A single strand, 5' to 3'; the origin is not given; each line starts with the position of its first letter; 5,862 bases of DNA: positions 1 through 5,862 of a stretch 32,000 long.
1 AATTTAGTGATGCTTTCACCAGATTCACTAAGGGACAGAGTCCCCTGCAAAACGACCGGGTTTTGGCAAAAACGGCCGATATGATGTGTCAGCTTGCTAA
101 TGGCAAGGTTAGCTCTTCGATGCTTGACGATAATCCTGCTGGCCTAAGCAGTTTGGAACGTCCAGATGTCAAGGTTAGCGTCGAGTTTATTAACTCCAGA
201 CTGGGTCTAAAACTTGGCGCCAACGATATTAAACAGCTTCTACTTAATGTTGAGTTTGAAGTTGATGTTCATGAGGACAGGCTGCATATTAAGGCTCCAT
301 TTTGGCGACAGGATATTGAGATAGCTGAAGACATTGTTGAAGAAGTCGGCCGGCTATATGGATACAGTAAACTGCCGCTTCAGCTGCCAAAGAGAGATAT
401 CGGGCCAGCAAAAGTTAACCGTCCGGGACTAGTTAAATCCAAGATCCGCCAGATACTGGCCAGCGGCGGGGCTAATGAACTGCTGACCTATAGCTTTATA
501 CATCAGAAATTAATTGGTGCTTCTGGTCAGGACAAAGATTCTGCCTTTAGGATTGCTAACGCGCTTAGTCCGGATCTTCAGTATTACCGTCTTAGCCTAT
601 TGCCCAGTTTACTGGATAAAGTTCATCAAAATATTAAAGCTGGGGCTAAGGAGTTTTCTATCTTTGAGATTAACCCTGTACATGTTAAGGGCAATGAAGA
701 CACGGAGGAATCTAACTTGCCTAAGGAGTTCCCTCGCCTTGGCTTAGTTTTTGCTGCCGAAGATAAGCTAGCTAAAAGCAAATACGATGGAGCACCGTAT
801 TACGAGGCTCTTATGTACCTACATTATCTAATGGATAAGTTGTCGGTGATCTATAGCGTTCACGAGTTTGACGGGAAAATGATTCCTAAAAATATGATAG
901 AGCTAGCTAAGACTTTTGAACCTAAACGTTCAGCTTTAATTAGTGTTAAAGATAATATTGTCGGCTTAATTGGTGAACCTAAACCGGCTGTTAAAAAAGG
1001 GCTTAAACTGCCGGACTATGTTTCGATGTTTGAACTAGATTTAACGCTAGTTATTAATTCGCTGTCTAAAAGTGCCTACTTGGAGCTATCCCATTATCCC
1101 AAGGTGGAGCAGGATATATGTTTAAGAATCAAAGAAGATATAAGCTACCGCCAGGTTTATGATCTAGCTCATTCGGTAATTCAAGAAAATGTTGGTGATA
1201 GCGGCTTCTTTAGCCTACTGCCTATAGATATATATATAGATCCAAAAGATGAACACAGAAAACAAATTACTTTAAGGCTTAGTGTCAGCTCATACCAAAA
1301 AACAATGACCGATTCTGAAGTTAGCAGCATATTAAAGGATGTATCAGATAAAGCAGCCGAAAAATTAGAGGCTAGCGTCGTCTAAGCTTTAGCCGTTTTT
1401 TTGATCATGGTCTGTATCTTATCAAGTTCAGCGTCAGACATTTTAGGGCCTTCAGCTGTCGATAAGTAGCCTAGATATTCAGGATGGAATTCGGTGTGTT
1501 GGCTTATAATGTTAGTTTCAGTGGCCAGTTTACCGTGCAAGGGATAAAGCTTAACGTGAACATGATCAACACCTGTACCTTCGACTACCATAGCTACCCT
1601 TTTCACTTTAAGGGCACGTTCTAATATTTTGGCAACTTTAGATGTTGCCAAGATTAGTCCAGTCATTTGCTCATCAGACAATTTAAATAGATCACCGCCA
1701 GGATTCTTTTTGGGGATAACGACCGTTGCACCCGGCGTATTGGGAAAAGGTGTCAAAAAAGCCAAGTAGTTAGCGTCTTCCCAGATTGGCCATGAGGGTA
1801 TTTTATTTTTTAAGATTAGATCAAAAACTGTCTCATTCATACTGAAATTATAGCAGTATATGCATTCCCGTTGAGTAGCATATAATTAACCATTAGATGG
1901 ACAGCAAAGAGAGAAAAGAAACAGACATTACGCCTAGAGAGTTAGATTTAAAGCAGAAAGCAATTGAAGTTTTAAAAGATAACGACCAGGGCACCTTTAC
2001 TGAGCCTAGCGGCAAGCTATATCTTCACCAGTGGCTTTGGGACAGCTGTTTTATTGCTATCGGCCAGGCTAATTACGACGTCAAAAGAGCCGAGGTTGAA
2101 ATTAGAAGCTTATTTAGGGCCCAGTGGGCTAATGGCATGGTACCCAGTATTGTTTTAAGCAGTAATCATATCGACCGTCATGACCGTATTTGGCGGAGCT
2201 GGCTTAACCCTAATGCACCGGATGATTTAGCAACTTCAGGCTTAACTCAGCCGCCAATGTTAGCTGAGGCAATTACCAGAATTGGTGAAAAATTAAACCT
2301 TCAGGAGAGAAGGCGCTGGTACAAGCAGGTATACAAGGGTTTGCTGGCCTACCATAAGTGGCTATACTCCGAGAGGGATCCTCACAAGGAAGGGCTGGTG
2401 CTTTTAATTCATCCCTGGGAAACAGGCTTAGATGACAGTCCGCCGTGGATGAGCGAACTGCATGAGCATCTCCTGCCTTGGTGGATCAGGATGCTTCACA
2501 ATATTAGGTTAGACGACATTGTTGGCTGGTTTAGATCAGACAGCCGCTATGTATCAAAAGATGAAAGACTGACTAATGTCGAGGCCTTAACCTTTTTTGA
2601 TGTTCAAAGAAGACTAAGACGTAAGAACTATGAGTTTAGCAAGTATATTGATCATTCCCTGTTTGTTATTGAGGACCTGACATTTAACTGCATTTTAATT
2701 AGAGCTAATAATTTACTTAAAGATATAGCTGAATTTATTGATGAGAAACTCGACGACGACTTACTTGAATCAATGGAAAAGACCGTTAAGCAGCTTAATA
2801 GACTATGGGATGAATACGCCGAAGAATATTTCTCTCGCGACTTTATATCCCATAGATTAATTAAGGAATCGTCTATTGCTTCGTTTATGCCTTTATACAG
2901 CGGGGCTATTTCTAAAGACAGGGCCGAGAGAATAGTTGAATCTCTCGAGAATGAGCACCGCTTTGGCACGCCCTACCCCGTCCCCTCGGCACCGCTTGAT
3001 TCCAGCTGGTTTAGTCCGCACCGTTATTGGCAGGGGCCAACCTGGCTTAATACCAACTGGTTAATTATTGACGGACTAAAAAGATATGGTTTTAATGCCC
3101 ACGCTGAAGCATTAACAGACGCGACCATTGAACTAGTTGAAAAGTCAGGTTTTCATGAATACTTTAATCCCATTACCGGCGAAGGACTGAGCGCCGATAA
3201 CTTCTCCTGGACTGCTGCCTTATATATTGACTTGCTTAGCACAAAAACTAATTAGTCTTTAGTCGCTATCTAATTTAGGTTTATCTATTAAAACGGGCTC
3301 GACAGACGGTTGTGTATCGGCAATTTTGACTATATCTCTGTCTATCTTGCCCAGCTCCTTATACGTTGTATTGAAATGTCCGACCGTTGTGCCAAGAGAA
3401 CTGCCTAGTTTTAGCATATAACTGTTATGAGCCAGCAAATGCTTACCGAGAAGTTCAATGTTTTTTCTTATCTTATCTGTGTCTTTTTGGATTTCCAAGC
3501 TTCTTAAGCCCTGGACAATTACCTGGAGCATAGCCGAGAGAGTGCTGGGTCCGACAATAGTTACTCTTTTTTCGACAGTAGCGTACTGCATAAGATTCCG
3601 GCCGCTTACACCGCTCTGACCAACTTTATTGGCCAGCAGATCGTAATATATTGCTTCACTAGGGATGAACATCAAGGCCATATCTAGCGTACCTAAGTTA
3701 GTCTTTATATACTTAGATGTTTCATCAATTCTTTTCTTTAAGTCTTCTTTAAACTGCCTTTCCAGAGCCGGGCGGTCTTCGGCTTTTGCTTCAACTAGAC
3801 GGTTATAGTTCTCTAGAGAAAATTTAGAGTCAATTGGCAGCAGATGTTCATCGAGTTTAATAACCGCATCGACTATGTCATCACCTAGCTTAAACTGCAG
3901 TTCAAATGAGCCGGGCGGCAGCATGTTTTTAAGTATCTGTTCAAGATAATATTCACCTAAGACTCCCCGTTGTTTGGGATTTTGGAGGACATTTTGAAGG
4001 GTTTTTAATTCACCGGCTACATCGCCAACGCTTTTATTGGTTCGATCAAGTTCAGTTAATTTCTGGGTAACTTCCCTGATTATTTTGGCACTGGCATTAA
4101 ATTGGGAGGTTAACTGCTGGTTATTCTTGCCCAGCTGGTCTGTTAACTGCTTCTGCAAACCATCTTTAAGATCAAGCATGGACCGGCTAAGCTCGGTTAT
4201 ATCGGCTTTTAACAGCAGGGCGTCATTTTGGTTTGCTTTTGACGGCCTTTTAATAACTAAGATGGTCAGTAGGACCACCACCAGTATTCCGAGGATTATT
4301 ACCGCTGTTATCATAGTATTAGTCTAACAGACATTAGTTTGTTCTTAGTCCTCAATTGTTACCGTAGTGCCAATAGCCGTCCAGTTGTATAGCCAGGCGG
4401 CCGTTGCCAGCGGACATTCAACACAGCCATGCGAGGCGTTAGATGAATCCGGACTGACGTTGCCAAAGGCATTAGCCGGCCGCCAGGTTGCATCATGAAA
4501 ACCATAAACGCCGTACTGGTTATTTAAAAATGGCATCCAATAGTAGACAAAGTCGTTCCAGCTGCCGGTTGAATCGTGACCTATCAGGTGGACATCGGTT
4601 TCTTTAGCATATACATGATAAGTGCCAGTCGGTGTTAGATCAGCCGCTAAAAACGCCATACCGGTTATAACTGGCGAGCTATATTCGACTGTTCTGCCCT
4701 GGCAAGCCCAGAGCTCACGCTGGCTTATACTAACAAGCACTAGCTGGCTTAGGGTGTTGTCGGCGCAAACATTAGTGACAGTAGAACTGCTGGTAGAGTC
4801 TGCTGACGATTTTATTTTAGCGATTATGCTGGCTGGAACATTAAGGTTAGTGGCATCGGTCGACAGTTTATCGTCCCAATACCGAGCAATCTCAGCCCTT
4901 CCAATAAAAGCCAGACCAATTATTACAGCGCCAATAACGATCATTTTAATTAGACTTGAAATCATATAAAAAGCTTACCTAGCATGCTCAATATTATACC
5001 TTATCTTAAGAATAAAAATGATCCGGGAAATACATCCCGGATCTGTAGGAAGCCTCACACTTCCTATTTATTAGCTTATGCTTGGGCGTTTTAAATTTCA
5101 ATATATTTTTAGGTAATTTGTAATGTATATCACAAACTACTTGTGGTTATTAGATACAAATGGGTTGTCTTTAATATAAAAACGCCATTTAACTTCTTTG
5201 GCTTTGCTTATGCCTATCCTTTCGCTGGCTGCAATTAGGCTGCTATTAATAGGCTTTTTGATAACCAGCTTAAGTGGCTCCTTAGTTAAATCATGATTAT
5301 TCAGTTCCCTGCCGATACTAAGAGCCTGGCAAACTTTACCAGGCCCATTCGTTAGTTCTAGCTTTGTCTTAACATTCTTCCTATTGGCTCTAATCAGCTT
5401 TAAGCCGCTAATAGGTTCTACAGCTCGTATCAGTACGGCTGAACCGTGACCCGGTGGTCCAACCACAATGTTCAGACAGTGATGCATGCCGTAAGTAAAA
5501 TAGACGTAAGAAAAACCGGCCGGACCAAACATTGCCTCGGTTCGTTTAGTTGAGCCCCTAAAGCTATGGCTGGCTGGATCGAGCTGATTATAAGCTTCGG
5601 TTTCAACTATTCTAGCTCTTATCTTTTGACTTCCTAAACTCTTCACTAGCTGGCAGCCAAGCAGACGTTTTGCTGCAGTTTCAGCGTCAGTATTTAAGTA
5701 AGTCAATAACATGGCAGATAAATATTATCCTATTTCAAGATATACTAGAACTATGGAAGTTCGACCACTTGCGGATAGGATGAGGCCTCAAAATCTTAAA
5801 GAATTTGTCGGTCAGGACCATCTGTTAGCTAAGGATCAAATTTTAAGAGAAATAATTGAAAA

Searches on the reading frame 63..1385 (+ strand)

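Call 8: search_protein_families(library=pfam, proteins=[window:63-1385:+], max_evalue=0.001)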
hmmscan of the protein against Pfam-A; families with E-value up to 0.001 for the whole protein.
window:63-1385:+ (440 aa): 3 families
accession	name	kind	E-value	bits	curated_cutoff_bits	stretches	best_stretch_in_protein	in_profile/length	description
PF17759.6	tRNA_synthFbeta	-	2.6e-35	122.3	22.4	1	104-327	1-214/214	Phenylalanyl tRNA synthetase beta chain CLM domain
PF03484.21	B5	-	4.4e-19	68.9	28.6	1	36-101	1-67/67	tRNA synthetase B5 domain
PF03147.19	FDX-ACB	-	1.1e-11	45.4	31.1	1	343-438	1-92/94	Ferredoxin-fold anticodon binding domain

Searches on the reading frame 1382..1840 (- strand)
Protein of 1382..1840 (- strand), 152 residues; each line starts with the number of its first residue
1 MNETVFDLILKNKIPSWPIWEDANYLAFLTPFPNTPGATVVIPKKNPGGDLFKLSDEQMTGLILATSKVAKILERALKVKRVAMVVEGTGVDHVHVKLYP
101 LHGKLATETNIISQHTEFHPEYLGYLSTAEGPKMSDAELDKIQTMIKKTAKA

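Call 8: search_protein_families(library=pfam, proteins=[window:1382-1840:-], max_evalue=0.001)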
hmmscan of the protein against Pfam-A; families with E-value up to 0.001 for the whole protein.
window:1382-1840:- (152 aa): 1 family
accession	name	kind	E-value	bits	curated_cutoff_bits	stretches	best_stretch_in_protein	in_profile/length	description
PF01230.28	HIT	-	1.5e-08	35.6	21.5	1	13-96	3-90/98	HIT domain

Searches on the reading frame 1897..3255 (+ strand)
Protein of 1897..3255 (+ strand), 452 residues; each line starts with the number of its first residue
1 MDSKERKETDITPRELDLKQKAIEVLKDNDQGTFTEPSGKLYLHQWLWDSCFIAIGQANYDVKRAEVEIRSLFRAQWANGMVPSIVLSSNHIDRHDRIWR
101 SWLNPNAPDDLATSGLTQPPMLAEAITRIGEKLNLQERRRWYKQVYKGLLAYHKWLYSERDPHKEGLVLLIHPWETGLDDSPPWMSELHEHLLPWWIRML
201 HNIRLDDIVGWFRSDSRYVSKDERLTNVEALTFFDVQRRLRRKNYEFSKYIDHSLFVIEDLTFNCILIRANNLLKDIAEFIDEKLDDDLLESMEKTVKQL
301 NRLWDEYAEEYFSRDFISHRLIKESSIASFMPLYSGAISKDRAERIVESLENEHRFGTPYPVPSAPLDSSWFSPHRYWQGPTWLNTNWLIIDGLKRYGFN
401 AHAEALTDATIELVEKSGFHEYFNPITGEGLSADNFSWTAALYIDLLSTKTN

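Call 8: search_protein_families(library=pfam, proteins=[window:1897-3255:+], max_evalue=0.001)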
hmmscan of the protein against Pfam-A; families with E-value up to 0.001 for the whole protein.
window:1897-3255:+ (452 aa): 3 families
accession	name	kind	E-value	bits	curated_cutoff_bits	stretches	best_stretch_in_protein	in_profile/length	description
PF22422.2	MGH1-like_GH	-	7.6e-87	292.6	27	1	42-439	1-356/356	Mannosylglycerate hydrolase MGH1-like glycoside hydrolase domain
PF01204.24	Trehalase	-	4.3e-12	46.1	21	1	117-416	179-464/512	Trehalase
PF03200.22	Glyco_hydro_63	-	1.9e-07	30.7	22.4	1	320-401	341-430/492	Glycosyl hydrolase family 63 C-terminal domain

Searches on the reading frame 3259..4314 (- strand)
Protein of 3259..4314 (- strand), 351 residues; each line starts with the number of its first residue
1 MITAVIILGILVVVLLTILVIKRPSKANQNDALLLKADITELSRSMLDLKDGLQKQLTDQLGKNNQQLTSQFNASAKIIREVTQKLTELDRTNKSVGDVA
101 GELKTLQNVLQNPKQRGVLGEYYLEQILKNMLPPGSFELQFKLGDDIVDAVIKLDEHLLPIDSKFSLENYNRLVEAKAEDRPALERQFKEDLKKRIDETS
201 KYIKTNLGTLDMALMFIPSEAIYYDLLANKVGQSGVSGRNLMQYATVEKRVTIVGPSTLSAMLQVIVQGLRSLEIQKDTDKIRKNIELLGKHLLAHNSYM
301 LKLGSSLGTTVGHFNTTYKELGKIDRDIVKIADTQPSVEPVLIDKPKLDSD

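Call 8: search_protein_families(library=pfam, proteins=[window:3259-4314:-], max_evalue=0.001)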
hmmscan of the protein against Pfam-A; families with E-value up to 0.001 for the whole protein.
window:3259-4314:- (351 aa): 1 family
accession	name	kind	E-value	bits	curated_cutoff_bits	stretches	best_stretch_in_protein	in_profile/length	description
PF02646.22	RmuC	-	4.1e-50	171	26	1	52-330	5-280/291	RmuC family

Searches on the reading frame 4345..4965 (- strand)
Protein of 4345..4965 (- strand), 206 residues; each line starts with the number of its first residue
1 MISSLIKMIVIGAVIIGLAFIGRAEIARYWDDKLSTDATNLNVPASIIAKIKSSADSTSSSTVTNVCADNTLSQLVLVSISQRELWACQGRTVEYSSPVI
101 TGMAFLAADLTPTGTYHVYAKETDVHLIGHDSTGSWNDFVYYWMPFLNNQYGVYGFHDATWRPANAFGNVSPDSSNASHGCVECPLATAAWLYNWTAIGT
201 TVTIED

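Call 8: search_protein_families(library=pfam, proteins=[window:4345-4965:-], max_evalue=0.001)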
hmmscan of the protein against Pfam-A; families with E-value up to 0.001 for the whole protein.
window:4345-4965:- (206 aa): 1 family
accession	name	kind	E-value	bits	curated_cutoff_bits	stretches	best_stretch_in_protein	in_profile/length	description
PF03734.19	YkuD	-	1.4e-17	65.1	23.4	1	74-204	2-146/146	L,D-transpeptidase catalytic domain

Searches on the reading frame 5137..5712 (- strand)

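Call 8: search_protein_families(library=pfam, proteins=[window:5137-5712:-], max_evalue=0.001)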
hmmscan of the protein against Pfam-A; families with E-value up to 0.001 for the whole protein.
window:5137-5712:- (191 aa): 1 family
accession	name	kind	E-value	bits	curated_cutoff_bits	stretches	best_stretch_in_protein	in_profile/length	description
PF02245.21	Pur_DNA_glyco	-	4.6e-67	225.3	27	1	6-184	3-181/181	Methylpurine-DNA glycosylase (MPG)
